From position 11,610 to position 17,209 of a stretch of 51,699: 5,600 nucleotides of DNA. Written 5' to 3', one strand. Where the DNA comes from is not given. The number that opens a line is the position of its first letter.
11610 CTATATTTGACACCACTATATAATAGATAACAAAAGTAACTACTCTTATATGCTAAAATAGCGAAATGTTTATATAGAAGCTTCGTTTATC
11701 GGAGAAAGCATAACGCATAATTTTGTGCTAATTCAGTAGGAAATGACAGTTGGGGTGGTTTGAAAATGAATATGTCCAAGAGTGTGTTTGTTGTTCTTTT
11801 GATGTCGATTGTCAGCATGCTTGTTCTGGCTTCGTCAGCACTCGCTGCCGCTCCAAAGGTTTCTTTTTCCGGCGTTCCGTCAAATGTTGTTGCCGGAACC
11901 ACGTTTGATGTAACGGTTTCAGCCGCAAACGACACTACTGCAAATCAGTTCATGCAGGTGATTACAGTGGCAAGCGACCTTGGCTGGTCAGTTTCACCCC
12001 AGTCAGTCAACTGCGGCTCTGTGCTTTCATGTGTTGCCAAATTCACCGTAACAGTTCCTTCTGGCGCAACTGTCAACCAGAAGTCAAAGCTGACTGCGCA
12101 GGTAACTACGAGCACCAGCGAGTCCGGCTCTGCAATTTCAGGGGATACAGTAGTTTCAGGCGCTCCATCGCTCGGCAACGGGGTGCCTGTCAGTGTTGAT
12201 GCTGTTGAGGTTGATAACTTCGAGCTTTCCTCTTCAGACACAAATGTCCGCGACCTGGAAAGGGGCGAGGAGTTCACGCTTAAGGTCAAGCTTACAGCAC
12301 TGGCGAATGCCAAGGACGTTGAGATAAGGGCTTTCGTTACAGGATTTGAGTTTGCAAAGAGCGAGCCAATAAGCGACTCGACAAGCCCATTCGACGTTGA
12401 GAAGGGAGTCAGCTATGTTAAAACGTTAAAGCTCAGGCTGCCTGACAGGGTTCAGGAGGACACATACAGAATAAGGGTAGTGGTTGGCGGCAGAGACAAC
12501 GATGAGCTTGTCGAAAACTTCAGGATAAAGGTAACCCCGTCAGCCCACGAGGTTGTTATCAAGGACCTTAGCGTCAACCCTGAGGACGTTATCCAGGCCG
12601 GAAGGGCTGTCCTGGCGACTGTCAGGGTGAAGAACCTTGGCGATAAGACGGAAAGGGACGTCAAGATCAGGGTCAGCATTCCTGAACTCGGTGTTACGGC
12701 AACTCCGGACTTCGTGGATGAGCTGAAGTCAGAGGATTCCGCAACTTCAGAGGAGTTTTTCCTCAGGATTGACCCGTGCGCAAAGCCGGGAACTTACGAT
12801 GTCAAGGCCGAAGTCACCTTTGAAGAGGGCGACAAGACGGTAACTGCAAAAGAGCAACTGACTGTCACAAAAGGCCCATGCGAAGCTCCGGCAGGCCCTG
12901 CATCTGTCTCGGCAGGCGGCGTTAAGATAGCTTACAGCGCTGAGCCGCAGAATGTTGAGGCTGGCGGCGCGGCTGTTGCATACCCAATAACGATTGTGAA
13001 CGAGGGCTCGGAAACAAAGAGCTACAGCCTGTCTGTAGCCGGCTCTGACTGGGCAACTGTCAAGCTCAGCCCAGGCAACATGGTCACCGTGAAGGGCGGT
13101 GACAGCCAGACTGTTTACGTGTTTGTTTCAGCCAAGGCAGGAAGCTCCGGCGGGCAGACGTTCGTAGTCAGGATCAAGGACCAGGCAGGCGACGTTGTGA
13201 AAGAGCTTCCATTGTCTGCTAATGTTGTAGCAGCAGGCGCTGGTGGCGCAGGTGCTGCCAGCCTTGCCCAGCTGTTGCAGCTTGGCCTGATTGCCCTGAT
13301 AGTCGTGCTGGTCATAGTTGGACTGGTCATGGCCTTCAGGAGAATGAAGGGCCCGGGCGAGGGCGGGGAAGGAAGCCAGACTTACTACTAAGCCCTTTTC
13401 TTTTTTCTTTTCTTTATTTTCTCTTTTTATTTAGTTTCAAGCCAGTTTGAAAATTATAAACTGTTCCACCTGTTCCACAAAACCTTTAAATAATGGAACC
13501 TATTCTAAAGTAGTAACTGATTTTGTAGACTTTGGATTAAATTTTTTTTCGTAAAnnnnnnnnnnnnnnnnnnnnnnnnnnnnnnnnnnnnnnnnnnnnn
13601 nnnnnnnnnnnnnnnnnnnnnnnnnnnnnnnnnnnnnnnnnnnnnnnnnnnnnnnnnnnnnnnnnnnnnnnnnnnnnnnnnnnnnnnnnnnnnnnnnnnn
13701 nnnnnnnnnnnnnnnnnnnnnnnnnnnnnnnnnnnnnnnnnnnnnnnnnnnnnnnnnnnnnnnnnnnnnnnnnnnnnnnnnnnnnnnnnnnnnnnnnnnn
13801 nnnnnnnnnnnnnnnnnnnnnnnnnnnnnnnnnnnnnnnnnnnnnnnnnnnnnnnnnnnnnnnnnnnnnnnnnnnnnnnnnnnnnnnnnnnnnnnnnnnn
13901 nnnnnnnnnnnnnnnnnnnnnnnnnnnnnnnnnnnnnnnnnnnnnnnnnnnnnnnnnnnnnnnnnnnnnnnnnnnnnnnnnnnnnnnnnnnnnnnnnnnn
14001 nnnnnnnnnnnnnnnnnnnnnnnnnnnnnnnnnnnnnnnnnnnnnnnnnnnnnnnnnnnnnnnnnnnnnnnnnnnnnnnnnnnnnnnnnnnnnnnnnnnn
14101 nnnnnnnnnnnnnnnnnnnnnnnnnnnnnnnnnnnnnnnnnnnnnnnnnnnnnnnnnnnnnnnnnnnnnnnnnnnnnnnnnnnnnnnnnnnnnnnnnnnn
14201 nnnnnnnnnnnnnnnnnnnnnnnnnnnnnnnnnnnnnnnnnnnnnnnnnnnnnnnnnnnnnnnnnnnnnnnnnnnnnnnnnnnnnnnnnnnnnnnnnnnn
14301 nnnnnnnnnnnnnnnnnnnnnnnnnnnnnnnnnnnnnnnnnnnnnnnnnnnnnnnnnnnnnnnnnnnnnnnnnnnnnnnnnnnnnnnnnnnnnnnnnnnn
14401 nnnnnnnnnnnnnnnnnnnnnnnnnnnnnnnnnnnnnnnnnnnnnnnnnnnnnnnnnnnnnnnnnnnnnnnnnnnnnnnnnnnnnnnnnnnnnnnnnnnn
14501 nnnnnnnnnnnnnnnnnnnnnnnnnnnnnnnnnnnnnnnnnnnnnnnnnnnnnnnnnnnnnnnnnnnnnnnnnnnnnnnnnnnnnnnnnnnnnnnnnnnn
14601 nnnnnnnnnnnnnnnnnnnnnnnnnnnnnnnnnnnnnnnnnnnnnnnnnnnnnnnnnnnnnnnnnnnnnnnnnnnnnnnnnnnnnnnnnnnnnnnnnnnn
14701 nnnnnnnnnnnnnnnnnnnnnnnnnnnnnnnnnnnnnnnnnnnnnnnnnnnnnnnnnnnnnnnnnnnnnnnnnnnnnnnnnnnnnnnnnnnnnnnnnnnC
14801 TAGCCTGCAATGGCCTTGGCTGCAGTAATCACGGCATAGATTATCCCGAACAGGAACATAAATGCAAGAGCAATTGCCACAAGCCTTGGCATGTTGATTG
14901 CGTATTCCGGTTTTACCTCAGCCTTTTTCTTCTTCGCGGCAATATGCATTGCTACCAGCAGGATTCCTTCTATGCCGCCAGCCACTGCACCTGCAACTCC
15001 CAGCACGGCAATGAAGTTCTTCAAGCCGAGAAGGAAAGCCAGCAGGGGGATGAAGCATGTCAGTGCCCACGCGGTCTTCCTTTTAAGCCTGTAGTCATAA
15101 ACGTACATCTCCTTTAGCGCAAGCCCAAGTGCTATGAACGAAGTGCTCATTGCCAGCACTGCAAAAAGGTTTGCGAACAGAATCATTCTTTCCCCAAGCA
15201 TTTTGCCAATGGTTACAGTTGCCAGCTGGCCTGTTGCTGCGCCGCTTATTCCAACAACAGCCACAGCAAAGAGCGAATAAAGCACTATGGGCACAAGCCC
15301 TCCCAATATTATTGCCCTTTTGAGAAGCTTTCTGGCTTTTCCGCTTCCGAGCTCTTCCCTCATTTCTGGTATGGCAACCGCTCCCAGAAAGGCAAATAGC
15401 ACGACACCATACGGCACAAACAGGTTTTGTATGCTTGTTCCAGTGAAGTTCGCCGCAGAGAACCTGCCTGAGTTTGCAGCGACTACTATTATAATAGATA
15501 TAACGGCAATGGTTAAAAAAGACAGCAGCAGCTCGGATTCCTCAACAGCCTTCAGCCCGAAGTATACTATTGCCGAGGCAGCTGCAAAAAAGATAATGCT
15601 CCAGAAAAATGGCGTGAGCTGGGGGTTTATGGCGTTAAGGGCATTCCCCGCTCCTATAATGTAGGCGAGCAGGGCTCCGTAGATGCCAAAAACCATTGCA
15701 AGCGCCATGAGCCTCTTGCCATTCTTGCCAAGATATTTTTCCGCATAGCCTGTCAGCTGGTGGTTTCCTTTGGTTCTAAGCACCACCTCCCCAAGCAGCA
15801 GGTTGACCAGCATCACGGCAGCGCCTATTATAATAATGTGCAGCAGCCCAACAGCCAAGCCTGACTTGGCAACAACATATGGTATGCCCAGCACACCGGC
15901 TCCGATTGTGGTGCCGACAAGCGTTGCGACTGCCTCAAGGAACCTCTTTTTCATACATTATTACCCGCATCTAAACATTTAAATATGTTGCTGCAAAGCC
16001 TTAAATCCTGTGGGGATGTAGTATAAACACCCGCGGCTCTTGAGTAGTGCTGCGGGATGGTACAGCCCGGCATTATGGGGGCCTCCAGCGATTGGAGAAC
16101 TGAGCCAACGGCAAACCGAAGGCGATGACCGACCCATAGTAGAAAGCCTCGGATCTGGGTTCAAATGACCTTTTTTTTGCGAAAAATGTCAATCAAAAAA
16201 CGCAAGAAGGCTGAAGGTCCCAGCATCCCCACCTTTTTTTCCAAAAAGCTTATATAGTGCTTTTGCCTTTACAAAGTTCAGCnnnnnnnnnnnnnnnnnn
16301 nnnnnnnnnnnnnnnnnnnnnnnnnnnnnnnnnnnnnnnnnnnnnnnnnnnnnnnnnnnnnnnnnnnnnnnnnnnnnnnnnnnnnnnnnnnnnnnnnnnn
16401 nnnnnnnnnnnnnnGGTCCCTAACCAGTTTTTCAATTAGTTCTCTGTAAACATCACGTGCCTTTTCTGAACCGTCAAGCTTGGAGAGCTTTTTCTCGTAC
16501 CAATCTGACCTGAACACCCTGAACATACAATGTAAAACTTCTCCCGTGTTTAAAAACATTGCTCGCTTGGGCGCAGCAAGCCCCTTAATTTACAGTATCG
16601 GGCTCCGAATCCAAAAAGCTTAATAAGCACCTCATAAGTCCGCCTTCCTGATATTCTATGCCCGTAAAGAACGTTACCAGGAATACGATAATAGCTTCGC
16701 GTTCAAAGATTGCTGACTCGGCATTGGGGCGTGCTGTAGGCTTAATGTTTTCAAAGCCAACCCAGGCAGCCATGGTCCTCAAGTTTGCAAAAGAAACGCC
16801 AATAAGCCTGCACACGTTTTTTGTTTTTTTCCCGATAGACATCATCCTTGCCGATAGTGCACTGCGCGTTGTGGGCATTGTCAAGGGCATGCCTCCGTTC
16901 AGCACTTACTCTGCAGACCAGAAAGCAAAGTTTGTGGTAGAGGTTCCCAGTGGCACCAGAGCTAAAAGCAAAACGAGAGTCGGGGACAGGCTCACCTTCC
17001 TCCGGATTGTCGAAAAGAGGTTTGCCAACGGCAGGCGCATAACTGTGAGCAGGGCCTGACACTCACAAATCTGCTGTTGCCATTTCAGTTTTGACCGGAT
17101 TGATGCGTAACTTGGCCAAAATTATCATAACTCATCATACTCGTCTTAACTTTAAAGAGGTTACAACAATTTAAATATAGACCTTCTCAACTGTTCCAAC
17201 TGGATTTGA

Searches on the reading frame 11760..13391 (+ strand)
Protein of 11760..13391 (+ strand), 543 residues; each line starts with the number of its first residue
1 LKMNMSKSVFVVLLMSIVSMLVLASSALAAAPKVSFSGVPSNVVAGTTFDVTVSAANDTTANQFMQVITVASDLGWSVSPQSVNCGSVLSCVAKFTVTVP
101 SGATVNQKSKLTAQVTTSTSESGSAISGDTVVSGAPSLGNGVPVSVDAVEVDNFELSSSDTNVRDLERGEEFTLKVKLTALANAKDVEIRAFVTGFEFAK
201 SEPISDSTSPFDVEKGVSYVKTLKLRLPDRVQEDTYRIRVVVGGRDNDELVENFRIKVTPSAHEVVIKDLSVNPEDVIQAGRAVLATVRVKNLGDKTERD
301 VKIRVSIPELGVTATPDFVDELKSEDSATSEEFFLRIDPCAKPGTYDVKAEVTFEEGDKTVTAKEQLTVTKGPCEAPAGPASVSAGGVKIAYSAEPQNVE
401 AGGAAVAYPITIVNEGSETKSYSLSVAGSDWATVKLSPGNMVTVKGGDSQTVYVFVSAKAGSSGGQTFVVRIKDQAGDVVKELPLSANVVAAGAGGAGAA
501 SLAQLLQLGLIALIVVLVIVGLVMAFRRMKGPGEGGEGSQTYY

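Call 6: search_protein_families(library=pfam, proteins=[window:11760-13391:+], max_evalue=0.01)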
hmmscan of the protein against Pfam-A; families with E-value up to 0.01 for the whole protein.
window:11760-13391:+ (543 aa): 3 families
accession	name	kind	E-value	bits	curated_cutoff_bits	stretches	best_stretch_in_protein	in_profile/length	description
PF11614.14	FixG_C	-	1.7e-10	41.6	25.6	1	407-478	34-107/119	IG-like fold at C-terminal of FixG, putative oxidoreductase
PF10633.15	NPCBM_assoc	-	3.1e-10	40.5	24.4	1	279-354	2-77/78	NPCBM-associated, NEW3 domain of alpha-galactosidase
PF23619.1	Ig_VWA7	-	0.0015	19.2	27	0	40-121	9-90/104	VWA7 Ig-like domain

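Call 87: search_protein_families(library=ncbifam, proteins=[window:11760-13391:+], max_evalue=0.001)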
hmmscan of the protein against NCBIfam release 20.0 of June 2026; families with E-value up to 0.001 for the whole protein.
window:11760-13391:+ (543 aa): 1 family
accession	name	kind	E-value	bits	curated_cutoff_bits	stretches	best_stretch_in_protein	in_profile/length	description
NF033506.0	PACE-CTERM-PROT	exception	1.3e-26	93.4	110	1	211-527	294-623/627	putative S-layer protein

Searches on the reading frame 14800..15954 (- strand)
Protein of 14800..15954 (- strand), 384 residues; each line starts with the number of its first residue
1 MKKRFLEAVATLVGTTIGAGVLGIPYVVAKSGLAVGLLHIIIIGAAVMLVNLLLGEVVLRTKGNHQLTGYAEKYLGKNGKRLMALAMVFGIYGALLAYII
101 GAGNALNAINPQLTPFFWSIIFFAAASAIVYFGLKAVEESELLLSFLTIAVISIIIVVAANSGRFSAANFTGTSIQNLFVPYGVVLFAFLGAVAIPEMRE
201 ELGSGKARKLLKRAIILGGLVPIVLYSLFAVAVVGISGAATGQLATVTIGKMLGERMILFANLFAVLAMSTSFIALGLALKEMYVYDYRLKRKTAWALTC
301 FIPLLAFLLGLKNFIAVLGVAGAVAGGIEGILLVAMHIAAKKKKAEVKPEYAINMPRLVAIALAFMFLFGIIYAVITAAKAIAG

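Call 7: search_protein_families(library=pfam, proteins=[window:14800-15954:-], max_evalue=0.001)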
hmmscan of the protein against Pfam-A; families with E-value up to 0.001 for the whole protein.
window:14800-15954:- (384 aa): 2 families
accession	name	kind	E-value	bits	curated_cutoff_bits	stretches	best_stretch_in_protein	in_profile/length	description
PF03222.19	Trp_Tyr_perm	-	1.4e-31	110.4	22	1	2-374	2-390/393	Tryptophan/tyrosine permease family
PF01490.24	Aa_trans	-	5.7e-16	58.6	25.6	1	4-376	4-409/410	Transmembrane amino acid transporter protein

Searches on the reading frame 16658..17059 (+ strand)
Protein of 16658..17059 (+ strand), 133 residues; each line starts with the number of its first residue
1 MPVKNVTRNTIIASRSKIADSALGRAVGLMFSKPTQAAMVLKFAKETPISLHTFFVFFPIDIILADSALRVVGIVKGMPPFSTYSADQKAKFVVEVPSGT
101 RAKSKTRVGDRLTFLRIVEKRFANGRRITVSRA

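Call 9: search_protein_families(library=pfam, proteins=[window:16658-17059:+], max_evalue=0.001)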
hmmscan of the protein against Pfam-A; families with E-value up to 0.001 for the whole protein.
window:16658-17059:+ (133 aa): 1 family
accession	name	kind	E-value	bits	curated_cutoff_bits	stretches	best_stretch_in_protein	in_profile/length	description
PF02643.20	DUF192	-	5.9e-15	55.6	27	1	17-114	4-96/96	Uncharacterized ACR, COG1430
